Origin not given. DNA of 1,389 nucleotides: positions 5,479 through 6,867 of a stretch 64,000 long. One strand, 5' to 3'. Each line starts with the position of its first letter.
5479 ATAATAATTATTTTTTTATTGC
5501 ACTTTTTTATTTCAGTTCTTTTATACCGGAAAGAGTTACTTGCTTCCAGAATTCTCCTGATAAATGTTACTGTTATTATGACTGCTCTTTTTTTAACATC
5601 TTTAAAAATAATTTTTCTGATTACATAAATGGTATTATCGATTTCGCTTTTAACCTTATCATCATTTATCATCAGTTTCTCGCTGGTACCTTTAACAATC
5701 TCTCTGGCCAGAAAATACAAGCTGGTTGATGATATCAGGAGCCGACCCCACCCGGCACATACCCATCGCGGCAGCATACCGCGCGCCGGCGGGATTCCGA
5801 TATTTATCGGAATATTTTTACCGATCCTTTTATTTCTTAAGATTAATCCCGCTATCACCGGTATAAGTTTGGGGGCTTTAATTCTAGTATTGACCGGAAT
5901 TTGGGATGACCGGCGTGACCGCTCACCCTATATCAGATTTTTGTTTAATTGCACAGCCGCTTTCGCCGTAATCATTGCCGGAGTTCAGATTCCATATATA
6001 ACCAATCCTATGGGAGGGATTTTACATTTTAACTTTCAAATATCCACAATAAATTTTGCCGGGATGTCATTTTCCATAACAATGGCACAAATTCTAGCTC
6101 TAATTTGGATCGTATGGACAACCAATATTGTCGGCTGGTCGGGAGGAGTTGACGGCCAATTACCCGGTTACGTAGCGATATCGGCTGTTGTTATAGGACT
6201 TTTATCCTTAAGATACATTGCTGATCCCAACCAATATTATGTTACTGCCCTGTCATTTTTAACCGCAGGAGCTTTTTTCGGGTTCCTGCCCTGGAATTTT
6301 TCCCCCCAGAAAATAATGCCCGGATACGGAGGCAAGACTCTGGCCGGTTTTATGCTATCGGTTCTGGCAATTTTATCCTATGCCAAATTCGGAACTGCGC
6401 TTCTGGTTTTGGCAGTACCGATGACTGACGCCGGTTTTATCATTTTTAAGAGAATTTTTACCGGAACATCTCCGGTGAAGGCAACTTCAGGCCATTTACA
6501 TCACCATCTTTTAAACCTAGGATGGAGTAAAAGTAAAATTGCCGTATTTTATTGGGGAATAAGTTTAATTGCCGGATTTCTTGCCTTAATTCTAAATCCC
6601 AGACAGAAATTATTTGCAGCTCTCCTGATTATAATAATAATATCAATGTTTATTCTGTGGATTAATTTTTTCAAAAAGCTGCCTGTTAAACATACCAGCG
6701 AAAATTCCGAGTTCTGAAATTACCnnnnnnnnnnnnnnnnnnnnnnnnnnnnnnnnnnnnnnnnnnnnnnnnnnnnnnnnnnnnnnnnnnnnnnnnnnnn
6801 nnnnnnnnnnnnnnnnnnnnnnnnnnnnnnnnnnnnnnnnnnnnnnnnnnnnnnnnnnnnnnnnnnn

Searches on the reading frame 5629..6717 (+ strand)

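Call 7: search_protein_families(library=pfam, proteins=[window:5629-6717:+])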
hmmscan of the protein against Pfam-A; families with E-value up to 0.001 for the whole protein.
window:5629-6717:+ (362 aa): 1 family
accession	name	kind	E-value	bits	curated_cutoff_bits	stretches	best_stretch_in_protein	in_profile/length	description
PF00953.26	Glycos_transf_4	-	5.6e-21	75.6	27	1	77-250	2-159/160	Glycosyl transferase family 4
